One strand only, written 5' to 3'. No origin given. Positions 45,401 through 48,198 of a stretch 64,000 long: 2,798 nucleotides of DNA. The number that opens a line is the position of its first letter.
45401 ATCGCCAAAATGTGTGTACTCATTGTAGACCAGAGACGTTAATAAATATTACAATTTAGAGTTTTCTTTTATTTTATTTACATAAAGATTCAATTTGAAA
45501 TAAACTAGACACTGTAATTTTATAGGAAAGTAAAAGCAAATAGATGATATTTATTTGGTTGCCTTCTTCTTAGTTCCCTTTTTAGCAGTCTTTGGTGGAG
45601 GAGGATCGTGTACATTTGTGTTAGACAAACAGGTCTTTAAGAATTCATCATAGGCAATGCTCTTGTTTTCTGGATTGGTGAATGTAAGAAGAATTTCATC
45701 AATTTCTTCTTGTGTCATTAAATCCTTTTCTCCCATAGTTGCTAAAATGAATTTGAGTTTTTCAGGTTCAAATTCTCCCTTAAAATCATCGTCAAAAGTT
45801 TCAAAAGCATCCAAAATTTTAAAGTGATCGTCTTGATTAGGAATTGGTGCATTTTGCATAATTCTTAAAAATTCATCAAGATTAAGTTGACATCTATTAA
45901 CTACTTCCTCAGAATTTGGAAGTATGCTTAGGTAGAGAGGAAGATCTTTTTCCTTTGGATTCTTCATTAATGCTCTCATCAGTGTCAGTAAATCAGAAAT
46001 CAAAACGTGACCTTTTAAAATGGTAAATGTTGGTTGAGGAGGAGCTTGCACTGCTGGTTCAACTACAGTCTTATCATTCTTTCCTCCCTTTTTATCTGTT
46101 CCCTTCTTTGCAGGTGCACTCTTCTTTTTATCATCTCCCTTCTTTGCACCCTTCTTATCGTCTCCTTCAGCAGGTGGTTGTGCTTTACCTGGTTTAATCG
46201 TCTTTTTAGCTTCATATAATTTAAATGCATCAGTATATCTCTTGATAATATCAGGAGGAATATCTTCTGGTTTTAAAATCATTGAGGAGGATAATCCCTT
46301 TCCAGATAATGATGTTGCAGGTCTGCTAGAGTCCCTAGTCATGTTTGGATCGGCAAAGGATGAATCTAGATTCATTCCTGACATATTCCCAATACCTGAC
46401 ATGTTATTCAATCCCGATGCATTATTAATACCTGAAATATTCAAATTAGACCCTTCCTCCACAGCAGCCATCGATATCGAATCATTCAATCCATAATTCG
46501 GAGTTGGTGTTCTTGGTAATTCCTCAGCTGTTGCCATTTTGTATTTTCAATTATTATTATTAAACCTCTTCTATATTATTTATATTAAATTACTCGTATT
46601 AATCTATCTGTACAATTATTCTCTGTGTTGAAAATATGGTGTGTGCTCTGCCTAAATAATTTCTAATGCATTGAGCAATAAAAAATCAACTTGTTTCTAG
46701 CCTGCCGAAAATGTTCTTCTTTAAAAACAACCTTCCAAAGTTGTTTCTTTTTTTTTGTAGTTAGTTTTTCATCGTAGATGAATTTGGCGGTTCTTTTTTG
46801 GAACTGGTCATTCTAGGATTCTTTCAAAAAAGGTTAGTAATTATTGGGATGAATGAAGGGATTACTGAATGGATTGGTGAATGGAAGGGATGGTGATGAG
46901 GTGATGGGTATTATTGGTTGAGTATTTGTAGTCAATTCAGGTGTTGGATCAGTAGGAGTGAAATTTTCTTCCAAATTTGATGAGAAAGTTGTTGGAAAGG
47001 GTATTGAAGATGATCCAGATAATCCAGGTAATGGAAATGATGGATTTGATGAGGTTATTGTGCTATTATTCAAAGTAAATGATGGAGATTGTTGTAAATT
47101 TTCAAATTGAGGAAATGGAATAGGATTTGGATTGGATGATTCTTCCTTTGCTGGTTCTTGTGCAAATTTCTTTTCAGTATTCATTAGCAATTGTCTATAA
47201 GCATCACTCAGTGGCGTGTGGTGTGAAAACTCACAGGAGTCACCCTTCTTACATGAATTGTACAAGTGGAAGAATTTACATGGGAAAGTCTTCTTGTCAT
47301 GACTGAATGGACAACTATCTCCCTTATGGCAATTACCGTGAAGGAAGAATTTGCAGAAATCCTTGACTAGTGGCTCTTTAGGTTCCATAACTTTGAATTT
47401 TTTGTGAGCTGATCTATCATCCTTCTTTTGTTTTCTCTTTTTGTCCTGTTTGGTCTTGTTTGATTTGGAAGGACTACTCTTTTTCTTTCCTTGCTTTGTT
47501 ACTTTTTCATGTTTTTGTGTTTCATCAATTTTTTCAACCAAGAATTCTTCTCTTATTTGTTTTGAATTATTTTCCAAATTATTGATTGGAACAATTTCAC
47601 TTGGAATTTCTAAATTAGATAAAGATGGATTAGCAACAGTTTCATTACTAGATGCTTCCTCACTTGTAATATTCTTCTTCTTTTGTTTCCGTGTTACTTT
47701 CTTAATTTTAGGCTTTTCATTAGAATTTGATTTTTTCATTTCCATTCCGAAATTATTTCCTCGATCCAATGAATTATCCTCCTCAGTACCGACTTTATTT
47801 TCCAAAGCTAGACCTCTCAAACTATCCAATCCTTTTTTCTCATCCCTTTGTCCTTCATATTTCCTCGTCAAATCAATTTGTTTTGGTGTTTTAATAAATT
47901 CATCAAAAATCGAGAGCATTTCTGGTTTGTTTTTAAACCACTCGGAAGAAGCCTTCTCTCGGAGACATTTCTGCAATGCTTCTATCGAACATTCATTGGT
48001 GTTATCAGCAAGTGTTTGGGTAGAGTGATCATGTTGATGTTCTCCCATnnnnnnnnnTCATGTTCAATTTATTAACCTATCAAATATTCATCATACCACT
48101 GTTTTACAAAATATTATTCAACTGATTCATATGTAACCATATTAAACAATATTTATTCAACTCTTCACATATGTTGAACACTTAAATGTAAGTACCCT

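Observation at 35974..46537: Two paralogous myosin essential-light-chain-like genes with long N-terminal extensions bracket the paralog cluster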

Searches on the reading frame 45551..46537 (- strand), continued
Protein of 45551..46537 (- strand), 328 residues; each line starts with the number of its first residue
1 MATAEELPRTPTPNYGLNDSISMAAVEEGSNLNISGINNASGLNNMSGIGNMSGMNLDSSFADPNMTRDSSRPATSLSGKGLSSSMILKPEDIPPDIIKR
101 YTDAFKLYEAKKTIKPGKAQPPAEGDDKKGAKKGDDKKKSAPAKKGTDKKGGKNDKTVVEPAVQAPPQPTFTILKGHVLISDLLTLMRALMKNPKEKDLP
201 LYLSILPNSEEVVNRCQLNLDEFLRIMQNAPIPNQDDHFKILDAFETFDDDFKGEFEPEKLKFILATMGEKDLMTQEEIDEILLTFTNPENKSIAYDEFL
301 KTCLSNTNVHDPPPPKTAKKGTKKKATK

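Call 38: list_cluster_members(proteins=[P0020, P0022, P0025, P0028, P0029, P0030, P0037, P0041, P0042, P0047])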
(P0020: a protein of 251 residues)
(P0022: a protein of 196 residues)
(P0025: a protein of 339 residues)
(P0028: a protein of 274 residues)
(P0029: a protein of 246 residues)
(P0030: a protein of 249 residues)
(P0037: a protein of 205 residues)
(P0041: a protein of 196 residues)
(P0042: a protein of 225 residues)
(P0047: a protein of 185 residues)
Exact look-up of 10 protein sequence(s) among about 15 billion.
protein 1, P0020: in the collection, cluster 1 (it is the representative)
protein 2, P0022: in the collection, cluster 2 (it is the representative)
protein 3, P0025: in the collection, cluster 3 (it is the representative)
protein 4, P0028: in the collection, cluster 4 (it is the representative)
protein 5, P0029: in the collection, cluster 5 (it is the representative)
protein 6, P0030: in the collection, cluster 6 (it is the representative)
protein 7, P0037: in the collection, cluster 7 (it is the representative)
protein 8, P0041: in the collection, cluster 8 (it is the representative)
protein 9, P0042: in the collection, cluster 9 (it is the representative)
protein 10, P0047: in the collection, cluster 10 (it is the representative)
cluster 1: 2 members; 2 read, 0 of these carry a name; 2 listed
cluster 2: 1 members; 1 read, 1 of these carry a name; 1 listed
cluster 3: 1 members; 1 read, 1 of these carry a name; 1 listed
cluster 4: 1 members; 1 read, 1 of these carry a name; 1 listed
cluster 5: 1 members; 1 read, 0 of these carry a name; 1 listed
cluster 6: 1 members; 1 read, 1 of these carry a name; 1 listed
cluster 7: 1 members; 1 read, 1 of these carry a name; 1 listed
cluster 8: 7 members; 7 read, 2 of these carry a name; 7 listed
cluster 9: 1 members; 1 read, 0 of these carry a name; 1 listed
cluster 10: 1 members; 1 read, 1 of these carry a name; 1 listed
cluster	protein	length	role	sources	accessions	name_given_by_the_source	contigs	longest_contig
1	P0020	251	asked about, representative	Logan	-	-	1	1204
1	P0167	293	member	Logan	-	-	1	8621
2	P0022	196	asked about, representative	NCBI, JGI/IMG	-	calmodulin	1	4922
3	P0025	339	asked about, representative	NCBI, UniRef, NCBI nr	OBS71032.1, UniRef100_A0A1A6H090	hypothetical protein A6R68_00419 [Neotoma lepida] | EF-hand domain-containing protein n=1 Tax=Neotoma lepida TaxID=56216 ...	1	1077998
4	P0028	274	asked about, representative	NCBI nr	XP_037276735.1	calmodulin-beta-like [Rhipicephalus microplus]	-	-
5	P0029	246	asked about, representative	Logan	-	-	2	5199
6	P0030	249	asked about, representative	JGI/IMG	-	Ca2+-binding EF-hand superfamily protein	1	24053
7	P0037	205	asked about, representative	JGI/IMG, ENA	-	calmodulin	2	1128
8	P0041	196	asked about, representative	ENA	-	-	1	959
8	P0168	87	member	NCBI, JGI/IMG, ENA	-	hypothetical protein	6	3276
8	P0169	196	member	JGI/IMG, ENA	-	calmodulin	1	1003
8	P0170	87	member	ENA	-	-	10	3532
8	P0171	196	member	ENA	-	-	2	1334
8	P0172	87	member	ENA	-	-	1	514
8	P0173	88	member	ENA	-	-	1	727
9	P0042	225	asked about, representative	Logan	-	-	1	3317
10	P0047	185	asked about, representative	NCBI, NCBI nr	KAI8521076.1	calmodulin-like 3 [Branchiostoma belcheri]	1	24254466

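Call 43: find_encoding_contigs(protein=P0029, flank=5000, max_places=3)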
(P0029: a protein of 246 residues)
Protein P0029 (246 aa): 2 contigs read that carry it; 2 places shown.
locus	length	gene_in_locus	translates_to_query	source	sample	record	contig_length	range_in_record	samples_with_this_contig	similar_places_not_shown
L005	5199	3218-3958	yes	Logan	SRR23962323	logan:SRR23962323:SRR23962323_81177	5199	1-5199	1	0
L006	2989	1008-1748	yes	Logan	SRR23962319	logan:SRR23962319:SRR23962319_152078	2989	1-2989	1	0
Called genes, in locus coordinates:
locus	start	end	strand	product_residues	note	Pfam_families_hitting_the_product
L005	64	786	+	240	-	PF12171:zf-C2H2_jaz (weak), PF25095:C2H2-zf_KIN17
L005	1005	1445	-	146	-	-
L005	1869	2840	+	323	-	PF04678:MCU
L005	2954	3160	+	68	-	-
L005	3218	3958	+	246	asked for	PF13405:EF-hand_6 (faint), PF13499:EF-hand_7 (weak)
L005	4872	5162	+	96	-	-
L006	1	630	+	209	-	?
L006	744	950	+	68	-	-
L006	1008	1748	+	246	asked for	PF13405:EF-hand_6 (faint), PF13499:EF-hand_7 (weak)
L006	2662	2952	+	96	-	-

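Call 44: find_encoding_contigs(protein=P0042, flank=5000, max_places=3)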
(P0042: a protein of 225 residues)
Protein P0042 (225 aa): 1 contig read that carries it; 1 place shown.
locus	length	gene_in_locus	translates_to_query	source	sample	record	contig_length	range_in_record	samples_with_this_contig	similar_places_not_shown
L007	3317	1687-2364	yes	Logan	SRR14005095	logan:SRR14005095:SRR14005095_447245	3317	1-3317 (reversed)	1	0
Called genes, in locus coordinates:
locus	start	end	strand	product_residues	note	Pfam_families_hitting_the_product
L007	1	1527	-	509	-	?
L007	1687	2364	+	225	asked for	PF00036:EF-hand_1 (faint), PF13405:EF-hand_6 (faint), PF14658:EF-hand_9 (faint), PF13499:EF-hand_7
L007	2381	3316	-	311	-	?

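Call 45: find_encoding_contigs(protein=P0022, flank=5000, max_places=3)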
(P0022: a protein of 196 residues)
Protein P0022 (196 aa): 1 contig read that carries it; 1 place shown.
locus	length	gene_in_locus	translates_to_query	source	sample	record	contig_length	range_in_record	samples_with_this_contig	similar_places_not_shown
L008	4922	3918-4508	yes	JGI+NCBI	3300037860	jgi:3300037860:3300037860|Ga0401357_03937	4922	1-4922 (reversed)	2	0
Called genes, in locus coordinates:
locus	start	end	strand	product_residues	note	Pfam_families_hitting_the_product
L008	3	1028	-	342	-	?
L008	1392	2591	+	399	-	-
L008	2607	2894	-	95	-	-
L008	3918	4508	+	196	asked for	PF13405:EF-hand_6 (faint), PF14658:EF-hand_9 (faint), PF13833:EF-hand_8 (faint), PF00036:EF-hand_1 (faint), PF13499:EF-hand_7 (weak)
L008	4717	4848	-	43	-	PF05347:Complex1_LYR (weak)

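Call 58: predict_structure(alignment_id=A7)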
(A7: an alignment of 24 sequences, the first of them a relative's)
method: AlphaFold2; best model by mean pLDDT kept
length: 328 residues; sequences in the alignment: 24
mean_pLDDT: 63.8   pTM: 0.44
mean pLDDT of the five models: 63.8, 63.2, 61.3, 60.3, 59.7
residues with pLDDT >= 90: 31; 70-90: 118; 50-70: 47; < 50: 132
segments of 3 or more residues with pLDDT < 50: 1-4, 14-63, 65-70, 74-90, 116-126, 128-141, 143-155, 308-315, 321-323
pLDDT, mean of each block of 10 residues (from residue 1): 50 46 41 38 37 42 46 43 42 77 90 53 44 44 47 49 67 83 88 86 90 91 87 74 80 84 78 77 84 83 62 49 51
secondary structure, 60 per line:
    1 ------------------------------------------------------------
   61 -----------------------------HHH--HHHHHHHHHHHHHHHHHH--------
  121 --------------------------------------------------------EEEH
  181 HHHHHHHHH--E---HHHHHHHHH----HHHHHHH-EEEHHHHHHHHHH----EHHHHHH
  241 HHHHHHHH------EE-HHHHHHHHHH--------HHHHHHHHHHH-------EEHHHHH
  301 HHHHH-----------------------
elements in order: H95-112 E177-179 H180-189 H196-204 H209-215 E217-219 H220-229 H235-248 H258-267 H276-286 H296-305

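Call 61: fold_search(model_id=the predicted structure, library=pdb)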
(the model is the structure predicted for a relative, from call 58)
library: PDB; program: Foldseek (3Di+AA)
matches with E <= 10: 1146; with E <= 0.001: 290
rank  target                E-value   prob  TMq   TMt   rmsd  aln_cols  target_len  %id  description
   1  7wr5_B                1.1e-06  1.00  0.21  0.46   9.8       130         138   27  Crystal structure of OspC3-calmodulin-caspase-4 complex binding with 2'-aF-NAD+ (released 2023-01-25)
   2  1top                  1.8e-06  1.00  0.22  0.40   7.5       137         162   24  STRUCTURE OF CHICKEN SKELETAL MUSCLE TROPONIN-C AT 1.78 ANGSTROMS RESOLUTION (released 1994-01-31)
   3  8zlx_B                2.5e-06  1.00  0.26  0.51   6.6       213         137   20  Crystal Structure of mPPEF2 IQ motif/apo-CaM Complex (released 2025-03-05)
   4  8k9z_B                3.1e-06  1.00  0.20  0.42  10.6       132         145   26  Crystal structure of Vibrio vulnificus RID-dependent transforming NADase domain (RDTND)/calmodulin-binding domain of R (released 2024-07-10)
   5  1dmo_MODEL_1_A        4.9e-06  1.00  0.17  0.34  10.2       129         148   27  CALMODULIN, NMR, 30 STRUCTURES (released 1996-08-01)
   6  5d43_B                5.1e-06  1.00  0.28  0.52   5.6       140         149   25  crystal structrue of Mouse centrin 1 in calcium-saturated form (released 2016-09-07)
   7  9kuu_C                6.1e-06  1.00  0.21  0.45  12.8       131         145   27  Crystal Structure of the Kv7.1 C-terminal Domain in Complex with Calmodulin disease mutation D130G (released 2025-12-10)
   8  8zlx_D                6.5e-06  1.00  0.19  0.41  10.2       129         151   26  Crystal Structure of mPPEF2 IQ motif/apo-CaM Complex (released 2025-03-05)
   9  5tnc                  6.9e-06  1.00  0.22  0.39   7.4       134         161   25  REFINED CRYSTAL STRUCTURE OF TROPONIN C FROM TURKEY SKELETAL MUSCLE AT 2.0 ANGSTROMS RESOLUTION (released 1988-10-09)
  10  8qyu_H                7.3e-06  1.00  0.20  0.40  13.1       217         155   16  Beta-cardiac myosin S1 fragment in the pre-powerstroke state complexed to Omecamtiv mecarbil (released 2023-12-13)
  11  7wr3_D                7.7e-06  1.00  0.21  0.44  11.7       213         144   18  Crystal structure of MBP-fused OspC3 in complex with calmodulin (released 2023-01-25)
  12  5d43_A                8.6e-06  1.00  0.28  0.52   5.7       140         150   25  crystal structrue of Mouse centrin 1 in calcium-saturated form (released 2016-09-07)
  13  9kui_C                8.6e-06  1.00  0.20  0.44  12.4       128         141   27  Crystal Structure of the Kv7.1 C-terminal Domain in Complex with Calmodulin disease mutation F142L (released 2025-12-10)
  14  1y0v_H                9.1e-06  1.00  0.22  0.41   7.1       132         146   26  Crystal structure of anthrax edema factor (EF) in complex with calmodulin and pyrophosphate (released 2005-05-03)
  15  4tnc                  9.7e-06  1.00  0.21  0.37   7.4       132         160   26  REFINED STRUCTURE OF CHICKEN SKELETAL MUSCLE TROPONIN C IN THE TWO-CALCIUM STATE AT 2-ANGSTROMS RESOLUTION (released 1988-07-16)
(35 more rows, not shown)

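Call 72: search_protein_families(library=pfam, proteins=[P0006, P0022, P0029, P0042], max_evalue=0.01)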
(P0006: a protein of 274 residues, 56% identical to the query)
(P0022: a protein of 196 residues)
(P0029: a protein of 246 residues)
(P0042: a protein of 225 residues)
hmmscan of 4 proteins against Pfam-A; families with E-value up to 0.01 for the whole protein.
P0006 (274 aa): 5 families
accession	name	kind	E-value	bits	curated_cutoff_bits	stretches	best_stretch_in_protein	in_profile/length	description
PF13499.12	EF-hand_7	-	1.1e-07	32.5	30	1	184-244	4-64/67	EF-hand domain pair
PF13405.12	EF-hand_6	-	3.4e-07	29.9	25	1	184-212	2-30/30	EF-hand domain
PF13202.12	EF-hand_5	-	2.7e-05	23.9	25.9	1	186-207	3-24/25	EF hand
PF00036.39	EF-hand_1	-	3e-05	23.7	25.4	0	185-210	3-28/29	EF hand domain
PF13833.12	EF-hand_8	-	0.0016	18.6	28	0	188-206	31-49/54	EF-hand domain pair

P0022 (196 aa): 5 families
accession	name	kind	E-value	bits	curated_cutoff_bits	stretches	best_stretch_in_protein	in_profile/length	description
PF13499.12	EF-hand_7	-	1.3e-14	54.7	30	2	113-171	4-64/67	EF-hand domain pair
PF14658.12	EF-hand_9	-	6.5e-12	46.2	37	2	43-100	4-63/66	EF-hand domain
PF13405.12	EF-hand_6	-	2.8e-06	27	25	1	114-141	3-30/30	EF-hand domain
PF13833.12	EF-hand_8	-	2.9e-06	27.4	28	0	125-157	2-34/54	EF-hand domain pair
PF00036.39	EF-hand_1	-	1.3e-05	24.8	25.4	1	114-139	3-28/29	EF hand domain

P0029 (246 aa): 3 families
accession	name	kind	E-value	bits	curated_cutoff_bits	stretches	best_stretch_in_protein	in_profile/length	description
PF13499.12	EF-hand_7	-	3.1e-11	43.9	30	1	160-218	3-61/67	EF-hand domain pair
PF13405.12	EF-hand_6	-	1.4e-06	27.9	25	1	160-189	1-30/30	EF-hand domain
PF00036.39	EF-hand_1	-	0.00016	21.4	25.4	0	160-187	1-28/29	EF hand domain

P0042 (225 aa): 5 families
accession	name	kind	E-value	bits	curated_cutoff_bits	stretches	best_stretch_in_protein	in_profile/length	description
PF13499.12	EF-hand_7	-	2.2e-16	60.4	30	2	138-203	2-67/67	EF-hand domain pair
PF14658.12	EF-hand_9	-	2.3e-09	38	37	1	70-127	4-63/66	EF-hand domain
PF13405.12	EF-hand_6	-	1.4e-08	34.2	25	0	139-168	1-30/30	EF-hand domain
PF00036.39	EF-hand_1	-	8.5e-07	28.5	25.4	0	103-126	3-26/29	EF hand domain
PF13833.12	EF-hand_8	-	0.00038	20.6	28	1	154-204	4-53/54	EF-hand domain pair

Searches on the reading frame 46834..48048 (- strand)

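Call 31: search_protein_families(library=pfam, proteins=[window:46834-48048:-], max_evalue=0.01)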
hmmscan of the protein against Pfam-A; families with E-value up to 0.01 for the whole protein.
window:46834-48048:- (404 aa): 9 families
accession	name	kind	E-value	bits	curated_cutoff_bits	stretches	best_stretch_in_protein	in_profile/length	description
PF18345.7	zf_CCCH_4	-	8.3e-12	45.2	29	2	232-250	1-19/19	Zinc finger domain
PF22623.2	zf-CCCH_9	-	2.1e-09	37.6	27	1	255-288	1-33/38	KIAA1064-like, CCCH zinc finger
PF00642.30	zf-CCCH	-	3.1e-09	36.9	20.5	2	252-277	1-26/27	Zinc finger C-x8-C-x5-C-x3-H type (and similar)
PF25542.1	zf-CCCH_12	-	4.6e-07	29.8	27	1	256-276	8-27/30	CCCH zinc finger domain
PF15663.11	zf-CCCH_3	-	0.00019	22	31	0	230-255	6-31/110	Zinc-finger containing family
PF14608.12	zf-CCCH_2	-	0.00039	21.3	25.8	1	232-250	2-18/19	RNA-binding, Nab2-type zinc finger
PF18044.7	zf-CCCH_4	-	0.0018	18.4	24.6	0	232-251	3-22/22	CCCH-type zinc finger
PF25584.1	zf-CCCH_RBM22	-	0.0087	16.5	53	0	231-249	6-24/36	RBM22 CCCH zinc finger domain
PF16131.11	Torus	-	0.0093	17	29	0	195-251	42-92/109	Torus domain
